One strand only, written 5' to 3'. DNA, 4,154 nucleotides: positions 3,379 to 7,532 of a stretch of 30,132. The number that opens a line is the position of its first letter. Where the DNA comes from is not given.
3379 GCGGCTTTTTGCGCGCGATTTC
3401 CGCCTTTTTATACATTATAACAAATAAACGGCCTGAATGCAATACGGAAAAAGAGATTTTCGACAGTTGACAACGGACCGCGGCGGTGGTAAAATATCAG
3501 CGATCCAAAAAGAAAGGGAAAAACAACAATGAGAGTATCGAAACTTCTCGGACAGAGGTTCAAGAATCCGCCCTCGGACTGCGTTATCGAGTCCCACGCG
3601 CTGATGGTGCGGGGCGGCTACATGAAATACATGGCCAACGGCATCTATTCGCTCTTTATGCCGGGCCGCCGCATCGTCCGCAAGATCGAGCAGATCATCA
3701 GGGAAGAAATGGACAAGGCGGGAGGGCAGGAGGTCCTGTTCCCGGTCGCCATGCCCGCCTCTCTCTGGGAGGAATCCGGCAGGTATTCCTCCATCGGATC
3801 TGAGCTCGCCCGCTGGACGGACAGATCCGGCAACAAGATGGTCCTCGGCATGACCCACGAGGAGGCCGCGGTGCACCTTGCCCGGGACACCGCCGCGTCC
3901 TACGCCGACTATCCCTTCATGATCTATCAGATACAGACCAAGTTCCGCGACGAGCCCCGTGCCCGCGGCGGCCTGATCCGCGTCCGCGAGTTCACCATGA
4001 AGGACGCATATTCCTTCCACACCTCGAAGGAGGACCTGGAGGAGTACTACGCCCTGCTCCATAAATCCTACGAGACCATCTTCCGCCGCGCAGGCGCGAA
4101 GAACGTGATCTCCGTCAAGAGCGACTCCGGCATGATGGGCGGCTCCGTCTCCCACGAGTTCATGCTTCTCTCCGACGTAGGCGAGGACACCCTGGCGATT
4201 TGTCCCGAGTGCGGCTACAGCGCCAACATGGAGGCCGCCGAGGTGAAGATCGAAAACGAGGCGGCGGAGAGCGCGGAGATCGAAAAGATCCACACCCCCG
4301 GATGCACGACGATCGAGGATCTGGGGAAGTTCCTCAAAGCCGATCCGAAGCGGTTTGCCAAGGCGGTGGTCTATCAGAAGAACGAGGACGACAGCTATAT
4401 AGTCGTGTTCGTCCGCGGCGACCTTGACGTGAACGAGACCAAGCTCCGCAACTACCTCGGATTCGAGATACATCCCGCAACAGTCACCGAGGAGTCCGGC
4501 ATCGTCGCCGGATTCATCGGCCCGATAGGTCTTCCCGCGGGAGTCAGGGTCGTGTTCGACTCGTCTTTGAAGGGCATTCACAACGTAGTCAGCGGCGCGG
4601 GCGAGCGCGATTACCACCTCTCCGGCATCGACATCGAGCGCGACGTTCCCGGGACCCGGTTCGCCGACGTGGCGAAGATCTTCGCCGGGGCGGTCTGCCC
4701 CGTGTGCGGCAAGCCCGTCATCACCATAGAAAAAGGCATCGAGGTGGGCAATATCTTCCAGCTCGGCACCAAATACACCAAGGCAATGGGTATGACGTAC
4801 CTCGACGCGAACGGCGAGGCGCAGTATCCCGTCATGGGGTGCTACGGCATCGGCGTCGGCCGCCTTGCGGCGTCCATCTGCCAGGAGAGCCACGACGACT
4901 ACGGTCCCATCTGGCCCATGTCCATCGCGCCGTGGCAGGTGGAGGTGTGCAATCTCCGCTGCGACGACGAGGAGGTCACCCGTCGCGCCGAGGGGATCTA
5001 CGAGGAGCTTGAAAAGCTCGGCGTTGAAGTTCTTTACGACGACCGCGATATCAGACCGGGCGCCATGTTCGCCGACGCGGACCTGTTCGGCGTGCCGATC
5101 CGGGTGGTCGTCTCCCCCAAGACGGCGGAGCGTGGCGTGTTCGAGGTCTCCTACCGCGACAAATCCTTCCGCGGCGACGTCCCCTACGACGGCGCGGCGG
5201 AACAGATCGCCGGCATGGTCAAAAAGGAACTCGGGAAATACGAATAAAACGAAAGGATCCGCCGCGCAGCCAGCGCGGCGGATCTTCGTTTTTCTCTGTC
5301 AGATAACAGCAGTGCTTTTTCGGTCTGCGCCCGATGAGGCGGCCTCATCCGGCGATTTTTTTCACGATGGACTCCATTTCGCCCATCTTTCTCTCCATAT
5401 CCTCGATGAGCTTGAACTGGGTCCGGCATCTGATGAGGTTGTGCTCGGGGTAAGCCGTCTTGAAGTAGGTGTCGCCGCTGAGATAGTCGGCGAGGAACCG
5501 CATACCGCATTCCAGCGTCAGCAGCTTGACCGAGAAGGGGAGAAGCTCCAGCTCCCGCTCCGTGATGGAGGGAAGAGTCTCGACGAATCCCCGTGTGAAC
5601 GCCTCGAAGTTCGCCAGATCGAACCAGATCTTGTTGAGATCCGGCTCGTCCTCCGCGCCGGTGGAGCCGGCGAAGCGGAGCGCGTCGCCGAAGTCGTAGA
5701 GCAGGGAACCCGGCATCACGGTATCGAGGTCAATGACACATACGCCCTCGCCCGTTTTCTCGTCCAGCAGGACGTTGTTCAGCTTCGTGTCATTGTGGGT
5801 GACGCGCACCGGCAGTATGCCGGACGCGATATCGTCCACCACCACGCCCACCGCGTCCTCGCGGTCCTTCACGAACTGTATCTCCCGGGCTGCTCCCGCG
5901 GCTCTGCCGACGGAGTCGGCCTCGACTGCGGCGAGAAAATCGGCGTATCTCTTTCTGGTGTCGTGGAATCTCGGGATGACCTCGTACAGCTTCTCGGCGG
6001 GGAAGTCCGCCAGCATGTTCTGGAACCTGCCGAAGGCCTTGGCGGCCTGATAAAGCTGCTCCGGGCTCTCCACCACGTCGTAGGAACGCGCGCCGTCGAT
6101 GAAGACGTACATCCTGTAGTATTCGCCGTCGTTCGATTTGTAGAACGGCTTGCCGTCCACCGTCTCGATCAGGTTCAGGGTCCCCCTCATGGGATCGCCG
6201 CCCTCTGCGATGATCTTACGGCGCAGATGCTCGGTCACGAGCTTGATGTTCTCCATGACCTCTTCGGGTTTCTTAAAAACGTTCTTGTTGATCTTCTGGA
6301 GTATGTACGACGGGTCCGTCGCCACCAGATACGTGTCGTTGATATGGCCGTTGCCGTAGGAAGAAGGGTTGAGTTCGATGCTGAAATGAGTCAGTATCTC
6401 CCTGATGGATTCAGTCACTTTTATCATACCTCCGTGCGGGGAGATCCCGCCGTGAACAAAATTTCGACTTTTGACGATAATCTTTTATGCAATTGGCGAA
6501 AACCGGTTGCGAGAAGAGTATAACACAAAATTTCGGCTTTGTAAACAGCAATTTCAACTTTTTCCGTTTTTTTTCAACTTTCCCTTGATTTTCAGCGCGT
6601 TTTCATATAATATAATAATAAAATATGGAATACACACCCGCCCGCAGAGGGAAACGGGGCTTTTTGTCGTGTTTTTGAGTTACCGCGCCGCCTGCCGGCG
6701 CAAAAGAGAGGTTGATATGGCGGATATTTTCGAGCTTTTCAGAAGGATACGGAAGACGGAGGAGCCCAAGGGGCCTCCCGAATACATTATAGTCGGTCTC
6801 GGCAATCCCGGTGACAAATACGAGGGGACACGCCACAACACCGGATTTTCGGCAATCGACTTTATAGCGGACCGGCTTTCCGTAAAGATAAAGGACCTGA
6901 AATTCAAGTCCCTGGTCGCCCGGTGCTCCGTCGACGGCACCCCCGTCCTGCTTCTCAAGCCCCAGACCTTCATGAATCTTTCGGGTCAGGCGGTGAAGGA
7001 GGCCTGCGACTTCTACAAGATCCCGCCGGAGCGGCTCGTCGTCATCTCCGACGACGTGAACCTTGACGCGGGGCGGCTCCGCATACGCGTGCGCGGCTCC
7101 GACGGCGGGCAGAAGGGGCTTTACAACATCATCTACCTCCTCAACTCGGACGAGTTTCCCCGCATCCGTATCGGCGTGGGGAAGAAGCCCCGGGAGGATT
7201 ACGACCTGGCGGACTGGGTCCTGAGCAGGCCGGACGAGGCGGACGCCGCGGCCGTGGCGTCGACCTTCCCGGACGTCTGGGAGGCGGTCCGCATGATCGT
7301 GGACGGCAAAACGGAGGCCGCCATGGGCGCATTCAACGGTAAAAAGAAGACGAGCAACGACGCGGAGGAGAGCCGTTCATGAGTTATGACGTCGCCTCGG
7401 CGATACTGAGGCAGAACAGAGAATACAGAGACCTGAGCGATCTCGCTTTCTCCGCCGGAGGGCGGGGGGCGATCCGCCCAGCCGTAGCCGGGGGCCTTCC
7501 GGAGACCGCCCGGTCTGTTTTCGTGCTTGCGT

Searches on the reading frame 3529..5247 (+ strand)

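Call 18: search_protein_families(library=pfam, proteins=[window:3529-5247:+], max_evalue=0.001)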
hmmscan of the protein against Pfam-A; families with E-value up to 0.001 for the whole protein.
window:3529-5247:+ (572 aa): 3 families
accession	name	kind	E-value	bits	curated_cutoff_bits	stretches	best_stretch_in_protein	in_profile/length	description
PF00587.30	tRNA-synt_2b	-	2.4e-29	103.1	29.3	1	98-451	5-176/179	tRNA synthetase class II core domain (G, H, P, S and T)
PF04073.20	tRNA_edit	-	5.9e-22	78.5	25.5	1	256-365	1-114/123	Aminoacyl-tRNA editing domain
PF03129.25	HGTP_anticodon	-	3.9e-15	56.2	21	1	471-560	2-91/94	Anticodon binding domain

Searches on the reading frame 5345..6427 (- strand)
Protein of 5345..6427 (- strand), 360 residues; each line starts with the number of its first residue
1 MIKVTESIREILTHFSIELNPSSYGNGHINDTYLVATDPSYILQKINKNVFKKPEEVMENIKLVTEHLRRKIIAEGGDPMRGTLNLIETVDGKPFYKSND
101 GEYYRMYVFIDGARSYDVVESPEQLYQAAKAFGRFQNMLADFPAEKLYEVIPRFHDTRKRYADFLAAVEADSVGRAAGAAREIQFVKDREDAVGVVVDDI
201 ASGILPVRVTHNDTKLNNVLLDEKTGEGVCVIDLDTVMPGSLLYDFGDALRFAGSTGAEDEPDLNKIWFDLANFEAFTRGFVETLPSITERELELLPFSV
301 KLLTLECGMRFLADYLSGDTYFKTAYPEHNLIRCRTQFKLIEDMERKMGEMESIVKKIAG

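Call 18: search_protein_families(library=pfam, proteins=[window:5345-6427:-], max_evalue=0.001)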
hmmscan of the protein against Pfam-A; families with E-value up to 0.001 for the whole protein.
window:5345-6427:- (360 aa): 1 family
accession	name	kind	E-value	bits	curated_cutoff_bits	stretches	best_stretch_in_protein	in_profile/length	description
PF01636.29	APH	-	1.6e-17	64.5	23.2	1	25-260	6-219/239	Phosphotransferase enzyme family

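Call 48: search_protein_families(library=padloc, proteins=[window:5345-6427:-], max_evalue=0.01)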
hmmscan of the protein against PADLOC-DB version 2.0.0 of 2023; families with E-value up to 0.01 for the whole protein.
window:5345-6427:- (360 aa): 1 family
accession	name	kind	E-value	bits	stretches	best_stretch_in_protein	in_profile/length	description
PDLC04156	HEC-06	-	0.0087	12.7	0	2-68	407-470/562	-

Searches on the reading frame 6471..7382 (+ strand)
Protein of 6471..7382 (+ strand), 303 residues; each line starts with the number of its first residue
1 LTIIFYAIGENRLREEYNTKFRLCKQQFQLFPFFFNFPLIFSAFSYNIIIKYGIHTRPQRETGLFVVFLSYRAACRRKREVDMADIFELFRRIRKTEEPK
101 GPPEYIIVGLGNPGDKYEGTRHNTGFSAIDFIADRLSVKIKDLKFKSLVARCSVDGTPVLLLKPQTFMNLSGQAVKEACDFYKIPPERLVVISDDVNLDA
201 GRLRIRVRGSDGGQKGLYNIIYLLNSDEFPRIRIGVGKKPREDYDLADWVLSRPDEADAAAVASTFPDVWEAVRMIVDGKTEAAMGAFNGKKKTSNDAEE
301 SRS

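Call 18: search_protein_families(library=pfam, proteins=[window:6471-7382:+], max_evalue=0.001)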
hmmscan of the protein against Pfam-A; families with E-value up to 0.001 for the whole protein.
window:6471-7382:+ (303 aa): 1 family
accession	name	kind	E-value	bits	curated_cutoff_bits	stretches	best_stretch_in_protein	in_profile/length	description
PF01195.25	Pept_tRNA_hydro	-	5.6e-62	209.3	27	1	106-289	1-183/183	Peptidyl-tRNA hydrolase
